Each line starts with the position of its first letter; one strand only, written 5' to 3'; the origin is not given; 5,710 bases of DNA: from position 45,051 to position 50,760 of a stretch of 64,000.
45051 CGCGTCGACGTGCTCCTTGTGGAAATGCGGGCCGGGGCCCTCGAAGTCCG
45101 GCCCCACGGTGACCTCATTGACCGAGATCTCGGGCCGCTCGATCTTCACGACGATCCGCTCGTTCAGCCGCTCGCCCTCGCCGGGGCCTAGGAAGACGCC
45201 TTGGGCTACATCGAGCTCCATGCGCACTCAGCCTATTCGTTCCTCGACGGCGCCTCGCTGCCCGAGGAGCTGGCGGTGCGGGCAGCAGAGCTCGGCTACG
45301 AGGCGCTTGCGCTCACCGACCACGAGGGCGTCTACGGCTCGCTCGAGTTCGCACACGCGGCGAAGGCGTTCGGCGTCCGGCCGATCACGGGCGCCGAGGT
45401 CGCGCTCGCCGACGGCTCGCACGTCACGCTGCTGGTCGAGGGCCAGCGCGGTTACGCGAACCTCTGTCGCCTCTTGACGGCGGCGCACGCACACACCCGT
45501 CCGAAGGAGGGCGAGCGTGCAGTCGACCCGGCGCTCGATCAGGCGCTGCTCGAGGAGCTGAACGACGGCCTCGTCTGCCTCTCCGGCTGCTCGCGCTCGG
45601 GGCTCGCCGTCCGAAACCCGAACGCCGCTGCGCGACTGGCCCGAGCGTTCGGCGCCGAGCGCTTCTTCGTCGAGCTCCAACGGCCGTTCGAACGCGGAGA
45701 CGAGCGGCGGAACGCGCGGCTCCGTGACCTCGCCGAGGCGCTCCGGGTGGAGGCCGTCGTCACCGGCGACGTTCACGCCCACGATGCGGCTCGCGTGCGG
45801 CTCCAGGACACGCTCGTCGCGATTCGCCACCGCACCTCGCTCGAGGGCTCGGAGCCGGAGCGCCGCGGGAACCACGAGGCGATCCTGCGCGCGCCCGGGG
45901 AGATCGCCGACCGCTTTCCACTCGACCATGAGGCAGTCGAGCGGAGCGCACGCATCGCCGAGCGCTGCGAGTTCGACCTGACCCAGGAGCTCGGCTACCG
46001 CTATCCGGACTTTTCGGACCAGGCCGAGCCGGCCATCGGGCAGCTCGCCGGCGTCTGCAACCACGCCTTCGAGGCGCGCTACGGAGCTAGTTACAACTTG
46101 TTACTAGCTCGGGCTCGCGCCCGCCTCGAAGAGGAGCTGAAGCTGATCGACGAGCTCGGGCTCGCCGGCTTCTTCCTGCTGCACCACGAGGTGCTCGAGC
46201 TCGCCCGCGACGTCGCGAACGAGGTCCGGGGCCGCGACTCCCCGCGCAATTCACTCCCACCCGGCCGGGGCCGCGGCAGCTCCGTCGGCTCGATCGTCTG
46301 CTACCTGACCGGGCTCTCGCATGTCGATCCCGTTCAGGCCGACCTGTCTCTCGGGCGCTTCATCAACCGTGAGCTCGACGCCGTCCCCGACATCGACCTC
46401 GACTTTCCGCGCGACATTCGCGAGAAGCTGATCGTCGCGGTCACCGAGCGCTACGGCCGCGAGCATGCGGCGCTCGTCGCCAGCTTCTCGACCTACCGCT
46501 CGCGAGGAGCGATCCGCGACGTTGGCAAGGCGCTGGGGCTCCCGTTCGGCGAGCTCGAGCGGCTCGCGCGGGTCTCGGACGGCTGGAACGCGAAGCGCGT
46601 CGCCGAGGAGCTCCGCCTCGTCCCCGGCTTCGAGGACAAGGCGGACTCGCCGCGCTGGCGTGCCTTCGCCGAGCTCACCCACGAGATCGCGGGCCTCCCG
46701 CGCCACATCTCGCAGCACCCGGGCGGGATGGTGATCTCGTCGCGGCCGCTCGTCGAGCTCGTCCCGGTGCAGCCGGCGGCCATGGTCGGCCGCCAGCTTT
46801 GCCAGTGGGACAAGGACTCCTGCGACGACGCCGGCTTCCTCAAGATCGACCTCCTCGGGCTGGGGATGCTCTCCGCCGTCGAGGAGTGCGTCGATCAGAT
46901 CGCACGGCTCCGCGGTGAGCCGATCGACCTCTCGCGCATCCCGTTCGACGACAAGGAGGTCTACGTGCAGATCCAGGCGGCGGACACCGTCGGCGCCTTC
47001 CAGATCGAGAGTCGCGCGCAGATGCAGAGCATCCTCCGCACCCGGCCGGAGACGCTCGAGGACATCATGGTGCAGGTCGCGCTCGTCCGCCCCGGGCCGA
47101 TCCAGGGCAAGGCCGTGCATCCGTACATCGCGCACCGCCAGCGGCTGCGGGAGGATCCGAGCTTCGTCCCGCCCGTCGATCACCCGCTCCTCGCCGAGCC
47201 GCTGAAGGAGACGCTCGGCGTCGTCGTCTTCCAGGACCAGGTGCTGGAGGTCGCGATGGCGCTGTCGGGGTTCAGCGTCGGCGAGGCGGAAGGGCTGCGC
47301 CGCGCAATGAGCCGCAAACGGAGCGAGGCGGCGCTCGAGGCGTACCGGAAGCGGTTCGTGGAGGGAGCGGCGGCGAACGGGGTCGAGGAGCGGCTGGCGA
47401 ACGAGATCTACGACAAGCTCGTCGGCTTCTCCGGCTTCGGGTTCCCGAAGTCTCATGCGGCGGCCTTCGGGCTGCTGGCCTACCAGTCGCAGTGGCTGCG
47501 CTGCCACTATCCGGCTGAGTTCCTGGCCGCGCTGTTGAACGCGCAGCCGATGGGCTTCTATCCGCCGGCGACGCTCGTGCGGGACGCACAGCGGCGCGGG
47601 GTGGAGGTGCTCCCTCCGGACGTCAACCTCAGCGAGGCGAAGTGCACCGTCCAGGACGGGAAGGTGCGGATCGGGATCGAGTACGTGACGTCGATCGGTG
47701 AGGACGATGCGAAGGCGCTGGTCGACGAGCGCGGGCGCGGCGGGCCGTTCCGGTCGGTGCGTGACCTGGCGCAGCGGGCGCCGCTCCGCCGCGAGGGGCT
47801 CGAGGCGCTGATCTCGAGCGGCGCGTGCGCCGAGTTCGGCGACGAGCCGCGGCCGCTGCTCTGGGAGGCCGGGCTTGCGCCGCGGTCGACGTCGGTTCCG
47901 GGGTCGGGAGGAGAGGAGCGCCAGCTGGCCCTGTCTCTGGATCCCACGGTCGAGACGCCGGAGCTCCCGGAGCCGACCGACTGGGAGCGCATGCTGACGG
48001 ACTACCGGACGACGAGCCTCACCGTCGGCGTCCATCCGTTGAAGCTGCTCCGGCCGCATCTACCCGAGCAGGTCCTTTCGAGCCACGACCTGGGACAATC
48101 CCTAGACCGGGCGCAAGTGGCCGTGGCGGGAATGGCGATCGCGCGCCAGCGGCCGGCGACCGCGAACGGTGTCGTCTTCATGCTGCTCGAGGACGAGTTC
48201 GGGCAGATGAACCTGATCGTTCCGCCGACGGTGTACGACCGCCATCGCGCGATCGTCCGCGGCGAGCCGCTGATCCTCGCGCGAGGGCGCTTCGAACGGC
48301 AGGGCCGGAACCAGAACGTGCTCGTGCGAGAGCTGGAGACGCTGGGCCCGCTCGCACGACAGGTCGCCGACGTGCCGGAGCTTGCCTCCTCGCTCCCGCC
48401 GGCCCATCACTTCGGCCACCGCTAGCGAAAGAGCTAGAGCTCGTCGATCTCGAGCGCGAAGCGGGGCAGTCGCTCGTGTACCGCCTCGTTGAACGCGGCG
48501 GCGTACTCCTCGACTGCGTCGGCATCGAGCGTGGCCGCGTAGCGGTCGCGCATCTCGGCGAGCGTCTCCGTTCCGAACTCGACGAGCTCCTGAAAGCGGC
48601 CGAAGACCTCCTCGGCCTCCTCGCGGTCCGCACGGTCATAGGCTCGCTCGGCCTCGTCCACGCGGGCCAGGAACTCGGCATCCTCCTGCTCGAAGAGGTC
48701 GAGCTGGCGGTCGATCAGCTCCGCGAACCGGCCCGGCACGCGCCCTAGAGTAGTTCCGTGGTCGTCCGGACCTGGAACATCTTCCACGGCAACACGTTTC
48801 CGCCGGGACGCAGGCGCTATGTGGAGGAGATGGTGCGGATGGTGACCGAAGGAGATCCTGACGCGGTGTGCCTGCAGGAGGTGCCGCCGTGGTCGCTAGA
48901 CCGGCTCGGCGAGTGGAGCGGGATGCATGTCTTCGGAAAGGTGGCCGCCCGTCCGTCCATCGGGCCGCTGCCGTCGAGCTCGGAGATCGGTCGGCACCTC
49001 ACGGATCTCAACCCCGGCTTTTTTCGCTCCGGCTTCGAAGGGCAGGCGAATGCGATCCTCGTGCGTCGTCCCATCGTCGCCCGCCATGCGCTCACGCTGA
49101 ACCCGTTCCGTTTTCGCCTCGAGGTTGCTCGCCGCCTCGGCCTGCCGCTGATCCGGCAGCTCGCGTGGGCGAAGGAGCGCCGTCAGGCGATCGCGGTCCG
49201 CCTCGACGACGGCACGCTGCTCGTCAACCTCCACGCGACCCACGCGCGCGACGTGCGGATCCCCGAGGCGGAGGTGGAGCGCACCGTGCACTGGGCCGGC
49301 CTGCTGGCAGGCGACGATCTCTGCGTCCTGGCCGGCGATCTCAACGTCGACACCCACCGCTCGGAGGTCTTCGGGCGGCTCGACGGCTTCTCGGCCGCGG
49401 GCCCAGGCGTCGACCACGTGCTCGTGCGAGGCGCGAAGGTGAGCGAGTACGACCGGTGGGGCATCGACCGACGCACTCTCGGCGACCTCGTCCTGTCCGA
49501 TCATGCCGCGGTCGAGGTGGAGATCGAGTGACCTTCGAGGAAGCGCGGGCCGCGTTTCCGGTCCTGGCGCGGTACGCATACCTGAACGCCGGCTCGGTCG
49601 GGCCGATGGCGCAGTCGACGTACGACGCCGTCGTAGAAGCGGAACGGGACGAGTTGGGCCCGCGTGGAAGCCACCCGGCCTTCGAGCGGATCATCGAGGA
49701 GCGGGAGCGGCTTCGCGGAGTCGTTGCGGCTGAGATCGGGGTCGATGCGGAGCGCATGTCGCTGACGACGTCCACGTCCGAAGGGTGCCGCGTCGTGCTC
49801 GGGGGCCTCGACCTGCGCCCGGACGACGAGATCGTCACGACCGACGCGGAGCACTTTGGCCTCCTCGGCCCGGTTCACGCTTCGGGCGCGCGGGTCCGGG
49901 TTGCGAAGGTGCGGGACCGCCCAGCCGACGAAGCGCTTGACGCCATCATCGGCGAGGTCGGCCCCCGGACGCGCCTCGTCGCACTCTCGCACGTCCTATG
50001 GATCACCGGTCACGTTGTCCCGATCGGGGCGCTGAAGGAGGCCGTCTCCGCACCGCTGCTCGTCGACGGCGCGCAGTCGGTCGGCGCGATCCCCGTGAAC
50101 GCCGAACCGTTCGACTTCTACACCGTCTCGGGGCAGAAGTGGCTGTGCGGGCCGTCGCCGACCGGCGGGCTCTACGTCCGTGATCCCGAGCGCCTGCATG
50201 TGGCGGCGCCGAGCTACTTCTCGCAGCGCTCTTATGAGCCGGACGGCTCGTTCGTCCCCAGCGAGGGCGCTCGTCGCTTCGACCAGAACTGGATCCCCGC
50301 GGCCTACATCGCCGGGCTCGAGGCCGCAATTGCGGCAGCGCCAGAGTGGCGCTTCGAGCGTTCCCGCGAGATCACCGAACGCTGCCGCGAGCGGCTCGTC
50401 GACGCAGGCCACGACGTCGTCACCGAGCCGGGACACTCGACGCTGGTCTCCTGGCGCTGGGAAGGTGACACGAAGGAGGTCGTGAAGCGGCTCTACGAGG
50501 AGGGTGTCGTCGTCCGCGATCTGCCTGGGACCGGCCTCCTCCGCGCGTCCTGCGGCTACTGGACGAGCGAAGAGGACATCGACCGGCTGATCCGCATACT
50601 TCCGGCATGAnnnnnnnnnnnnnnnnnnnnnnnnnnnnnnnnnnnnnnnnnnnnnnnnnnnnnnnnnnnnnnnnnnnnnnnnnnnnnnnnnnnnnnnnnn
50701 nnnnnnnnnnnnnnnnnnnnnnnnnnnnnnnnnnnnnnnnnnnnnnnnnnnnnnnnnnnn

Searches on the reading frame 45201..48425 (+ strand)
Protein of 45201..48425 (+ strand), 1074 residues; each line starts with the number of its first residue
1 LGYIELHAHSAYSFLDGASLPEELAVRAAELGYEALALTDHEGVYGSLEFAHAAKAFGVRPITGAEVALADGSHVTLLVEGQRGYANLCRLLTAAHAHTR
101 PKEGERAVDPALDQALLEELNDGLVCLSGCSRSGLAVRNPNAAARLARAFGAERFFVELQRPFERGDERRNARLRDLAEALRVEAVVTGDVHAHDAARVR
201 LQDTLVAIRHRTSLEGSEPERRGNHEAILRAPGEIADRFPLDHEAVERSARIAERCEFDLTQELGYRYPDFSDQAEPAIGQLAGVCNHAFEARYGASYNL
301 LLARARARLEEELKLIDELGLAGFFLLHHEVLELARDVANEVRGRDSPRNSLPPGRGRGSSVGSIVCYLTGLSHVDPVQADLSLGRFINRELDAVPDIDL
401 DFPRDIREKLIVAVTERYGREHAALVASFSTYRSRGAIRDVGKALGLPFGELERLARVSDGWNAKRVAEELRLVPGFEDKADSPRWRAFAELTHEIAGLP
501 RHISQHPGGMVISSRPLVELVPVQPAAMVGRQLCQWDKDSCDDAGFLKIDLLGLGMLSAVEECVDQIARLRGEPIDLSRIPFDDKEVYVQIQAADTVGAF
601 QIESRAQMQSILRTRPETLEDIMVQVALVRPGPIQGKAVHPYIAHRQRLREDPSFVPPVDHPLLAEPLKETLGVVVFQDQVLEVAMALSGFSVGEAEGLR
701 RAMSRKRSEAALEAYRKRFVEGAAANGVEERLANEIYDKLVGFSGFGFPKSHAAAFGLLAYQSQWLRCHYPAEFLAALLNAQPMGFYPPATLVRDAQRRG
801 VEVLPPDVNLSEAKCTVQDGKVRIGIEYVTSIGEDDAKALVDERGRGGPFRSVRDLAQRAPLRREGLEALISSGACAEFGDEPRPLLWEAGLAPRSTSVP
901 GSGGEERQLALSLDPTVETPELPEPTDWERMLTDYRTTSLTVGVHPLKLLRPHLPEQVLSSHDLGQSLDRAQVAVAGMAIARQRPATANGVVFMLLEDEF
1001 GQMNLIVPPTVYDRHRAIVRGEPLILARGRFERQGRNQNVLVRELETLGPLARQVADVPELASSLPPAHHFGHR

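Call 9: search_protein_families(library=pfam, proteins=[window:45201-48425:+], max_evalue=0.01)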
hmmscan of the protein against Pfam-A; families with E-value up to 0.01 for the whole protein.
window:45201-48425:+ (1074 aa): 6 families
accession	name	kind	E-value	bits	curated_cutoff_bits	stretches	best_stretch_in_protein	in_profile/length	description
PF07733.18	DNA_pol3_alpha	-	4.4e-63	213.8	23.9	1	282-553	3-260/260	Bacterial DNA polymerase III alpha NTPase domain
PF17657.6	DNA_pol3_finger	-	7.6e-46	155.9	22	1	556-727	1-166/166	Bacterial DNA polymerase III alpha subunit finger domain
PF02811.25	PHP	-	4.1e-31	109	26.4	1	5-161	1-163/164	PHP domain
PF14579.12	HHH_6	-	2.2e-22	79.5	25.6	1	800-882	1-86/90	Helix-hairpin-helix motif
PF01336.31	tRNA_anti-codon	-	0.0022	18.3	27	1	973-1047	1-74/75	OB-fold nucleic acid binding domain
PF03934.19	T2SSK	-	0.003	18.3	24.2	1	832-864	18-49/63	Type II secretion system (T2SS), protein K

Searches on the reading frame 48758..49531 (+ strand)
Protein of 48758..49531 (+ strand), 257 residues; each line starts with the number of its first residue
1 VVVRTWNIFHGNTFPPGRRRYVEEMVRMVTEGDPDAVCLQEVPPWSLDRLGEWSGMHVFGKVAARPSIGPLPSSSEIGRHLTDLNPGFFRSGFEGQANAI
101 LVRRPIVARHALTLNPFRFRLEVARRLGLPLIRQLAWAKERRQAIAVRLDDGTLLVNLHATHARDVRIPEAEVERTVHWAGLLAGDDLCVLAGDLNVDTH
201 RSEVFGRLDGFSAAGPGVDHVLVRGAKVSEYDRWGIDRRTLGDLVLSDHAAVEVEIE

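Call 9: search_protein_families(library=pfam, proteins=[window:48758-49531:+], max_evalue=0.01)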
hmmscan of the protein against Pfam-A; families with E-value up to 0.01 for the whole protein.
window:48758-49531:+ (257 aa): 1 family
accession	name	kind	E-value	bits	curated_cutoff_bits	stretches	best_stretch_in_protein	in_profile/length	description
PF03372.29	Exo_endo_phos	-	1.7e-14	54.5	24.5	1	5-249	2-225/225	Endonuclease/Exonuclease/phosphatase family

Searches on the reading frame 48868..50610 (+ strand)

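Call 9: search_protein_families(library=pfam, proteins=[window:48868-50610:+], max_evalue=0.01)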
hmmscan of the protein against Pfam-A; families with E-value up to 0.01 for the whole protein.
window:48868-50610:+ (580 aa): 2 families
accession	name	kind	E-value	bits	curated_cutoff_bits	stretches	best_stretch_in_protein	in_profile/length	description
PF00266.25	Aminotran_5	-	6.4e-23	81.8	21.5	1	265-574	31-371/371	Aminotransferase class-V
PF01041.23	DegT_DnrJ_EryC1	-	0.003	17.3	19.8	1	300-407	45-152/360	DegT/DnrJ/EryC1/StrS aminotransferase family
